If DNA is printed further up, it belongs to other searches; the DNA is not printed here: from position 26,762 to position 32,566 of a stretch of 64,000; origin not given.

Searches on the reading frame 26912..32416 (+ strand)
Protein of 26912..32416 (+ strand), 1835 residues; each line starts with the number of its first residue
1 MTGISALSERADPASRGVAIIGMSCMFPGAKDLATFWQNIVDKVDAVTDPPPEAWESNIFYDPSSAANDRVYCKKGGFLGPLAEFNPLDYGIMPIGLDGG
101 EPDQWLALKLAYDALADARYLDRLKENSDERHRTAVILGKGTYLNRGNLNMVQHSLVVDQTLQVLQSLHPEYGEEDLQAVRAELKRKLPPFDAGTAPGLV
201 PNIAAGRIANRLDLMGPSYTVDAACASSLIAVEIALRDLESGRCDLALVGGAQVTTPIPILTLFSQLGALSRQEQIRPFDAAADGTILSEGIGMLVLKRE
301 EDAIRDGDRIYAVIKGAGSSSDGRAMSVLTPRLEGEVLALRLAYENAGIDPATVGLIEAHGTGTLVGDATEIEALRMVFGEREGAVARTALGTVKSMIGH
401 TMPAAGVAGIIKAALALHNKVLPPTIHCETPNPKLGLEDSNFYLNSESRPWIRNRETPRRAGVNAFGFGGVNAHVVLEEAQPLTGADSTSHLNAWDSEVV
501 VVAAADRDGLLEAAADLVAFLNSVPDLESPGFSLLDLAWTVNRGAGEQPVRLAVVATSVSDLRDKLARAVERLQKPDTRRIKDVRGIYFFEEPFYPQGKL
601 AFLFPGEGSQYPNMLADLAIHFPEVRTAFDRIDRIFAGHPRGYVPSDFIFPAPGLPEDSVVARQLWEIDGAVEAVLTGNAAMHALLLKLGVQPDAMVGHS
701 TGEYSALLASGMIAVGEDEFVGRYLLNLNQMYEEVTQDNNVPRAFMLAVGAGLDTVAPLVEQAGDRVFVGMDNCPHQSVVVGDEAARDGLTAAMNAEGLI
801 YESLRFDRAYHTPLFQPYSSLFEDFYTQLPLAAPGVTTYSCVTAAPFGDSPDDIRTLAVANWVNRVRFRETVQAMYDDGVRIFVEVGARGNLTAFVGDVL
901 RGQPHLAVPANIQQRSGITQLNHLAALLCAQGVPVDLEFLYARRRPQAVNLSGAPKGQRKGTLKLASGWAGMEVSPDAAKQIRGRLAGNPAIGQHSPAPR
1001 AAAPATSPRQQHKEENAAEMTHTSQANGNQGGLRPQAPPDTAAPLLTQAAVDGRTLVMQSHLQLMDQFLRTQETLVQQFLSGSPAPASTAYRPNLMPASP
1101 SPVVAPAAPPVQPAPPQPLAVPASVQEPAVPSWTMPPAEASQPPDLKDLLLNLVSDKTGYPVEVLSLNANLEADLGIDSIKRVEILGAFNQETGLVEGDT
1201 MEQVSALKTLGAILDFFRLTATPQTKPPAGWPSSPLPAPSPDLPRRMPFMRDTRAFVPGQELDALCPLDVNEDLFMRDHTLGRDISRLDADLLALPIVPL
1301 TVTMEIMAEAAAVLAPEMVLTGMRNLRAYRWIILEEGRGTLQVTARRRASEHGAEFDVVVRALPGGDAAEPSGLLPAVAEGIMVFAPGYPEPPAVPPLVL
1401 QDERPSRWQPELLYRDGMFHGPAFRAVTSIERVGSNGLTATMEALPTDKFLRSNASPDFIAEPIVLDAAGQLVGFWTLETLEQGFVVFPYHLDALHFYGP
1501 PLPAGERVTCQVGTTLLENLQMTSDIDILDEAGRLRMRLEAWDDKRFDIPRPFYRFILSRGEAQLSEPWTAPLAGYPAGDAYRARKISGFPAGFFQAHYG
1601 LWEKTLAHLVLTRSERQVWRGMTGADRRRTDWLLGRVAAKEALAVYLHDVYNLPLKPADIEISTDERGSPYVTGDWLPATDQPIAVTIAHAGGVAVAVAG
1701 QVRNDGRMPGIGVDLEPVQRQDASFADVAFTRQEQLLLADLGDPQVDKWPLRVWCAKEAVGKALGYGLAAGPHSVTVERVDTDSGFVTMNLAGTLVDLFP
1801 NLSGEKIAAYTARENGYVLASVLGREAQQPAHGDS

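Call 7: search_protein_families(library=pfam, proteins=[window:26912-32416:+], max_evalue=0.001)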
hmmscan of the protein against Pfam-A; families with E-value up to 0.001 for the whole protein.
window:26912-32416:+ (1835 aa): 9 families
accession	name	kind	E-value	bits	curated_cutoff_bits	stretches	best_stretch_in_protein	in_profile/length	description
PF00109.32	ketoacyl-synt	-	5.3e-57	193.7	20.8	1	16-303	2-252/252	Beta-ketoacyl synthase, N-terminal domain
PF02801.28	Ketoacyl-synt_C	-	1.1e-36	125.8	20.8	1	311-429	1-119/119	Beta-ketoacyl synthase, C-terminal domain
PF00698.26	Acyl_transf_1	-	2.1e-20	73.9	32.7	1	602-901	2-280/319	Acyl transferase domain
PF01648.25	ACPS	-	2.5e-18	66.6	25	1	1710-1790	1-89/111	4'-phosphopantetheinyl transferase superfamily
PF14765.12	PS-DH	-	7.7e-13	48.7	23.7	1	1402-1540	16-152/166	Polyketide synthase dehydratase N-terminal domain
PF16197.11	KAsynt_C_assoc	-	5.4e-11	43.3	33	1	431-516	1-79/111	Ketoacyl-synthetase C-terminal extension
PF00550.31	PP-binding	-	1.9e-07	31.6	20.8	1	1149-1195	2-47/67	Phosphopantetheine attachment site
PF22621.2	CurL-like_PKS_C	-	4.1e-06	27.1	27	1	500-566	3-64/64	CurL-like, PKS C-terminal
PF22336.2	RhiE-like_linker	-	6.9e-05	23.2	27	1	503-571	3-65/67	RhiE-like, KS-MAT linker domain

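Call 60: search_protein_families(library=ncbifam, proteins=[window:26912-32416:+], max_evalue=0.00001)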
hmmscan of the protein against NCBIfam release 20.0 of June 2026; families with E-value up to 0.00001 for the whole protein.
window:26912-32416:+ (1835 aa): 28 families (the best 25 are shown)
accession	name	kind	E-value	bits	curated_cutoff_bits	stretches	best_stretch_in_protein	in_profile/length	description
TIGR02813.1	omega_3_PfaA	subfamily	2.9e-205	684.4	1010.1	2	18-933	9-916/2582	polyketide-type polyunsaturated fatty acid synthase PfaA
NF045894.1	PKS_plus_SDR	equivalog_domain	4.3e-159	531.7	1740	2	193-951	141-865/1515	type I polyketide synthase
NF041183.1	Pks2_ls1_myc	equivalog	4.7e-112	375.2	2400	2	201-943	149-859/2086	sulfolipid-1 biosynthesis phthioceranic/hydroxyphthioceranic acid synthase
NF040607.1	mycolic_Pks13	equivalog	3.6e-109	366.1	2100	2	202-1185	248-1212/1680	polyketide synthase Pks13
TIGR03150.1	fabF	equivalog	1e-56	192.4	493.75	1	178-477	117-406/407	beta-ketoacyl-ACP synthase II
NF004970.0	PRK06333.1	subfamily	1.2e-54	185.8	525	1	175-479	126-421/424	beta-ketoacyl-ACP synthase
NF005589.0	PRK07314.1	subfamily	6.4e-54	183.3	387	1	175-479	117-411/413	beta-ketoacyl-ACP synthase II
NF053555.1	prodigi_MBC_PigJ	equivalog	6e-45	153.8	900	1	205-479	493-758/759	prodigiosin MBC biosynthesis protein PigJ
NF058662.1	cispenta_AmcF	equivalog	4.3e-42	144.4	325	1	205-478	109-368/369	cispentacin biosynthesis acyltransferase subunit AmcF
NF005490.0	PRK07103.1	equivalog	6.5e-42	144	445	1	205-479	149-412/414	polyketide beta-ketoacyl:acyl carrier protein synthase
NF006618.0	PRK09185.1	subfamily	2.5e-41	142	407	1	206-480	142-393/394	beta-ketoacyl-ACP synthase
NF006274.0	PRK08439.1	equivalog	2.2e-38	132.1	621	1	185-478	125-404/406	beta-ketoacyl-ACP synthase II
NF005076.0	PRK06501.1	equivalog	2.7e-38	132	629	1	205-479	155-422/425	beta-ketoacyl-ACP synthase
NF004618.0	PRK05952.1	equivalog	7.4e-37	127.1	455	1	200-479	122-382/384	beta-ketoacyl-ACP synthase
NF006434.0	PRK08722.1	equivalog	2.6e-36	125.4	759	1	178-477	120-411/414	beta-ketoacyl-ACP synthase II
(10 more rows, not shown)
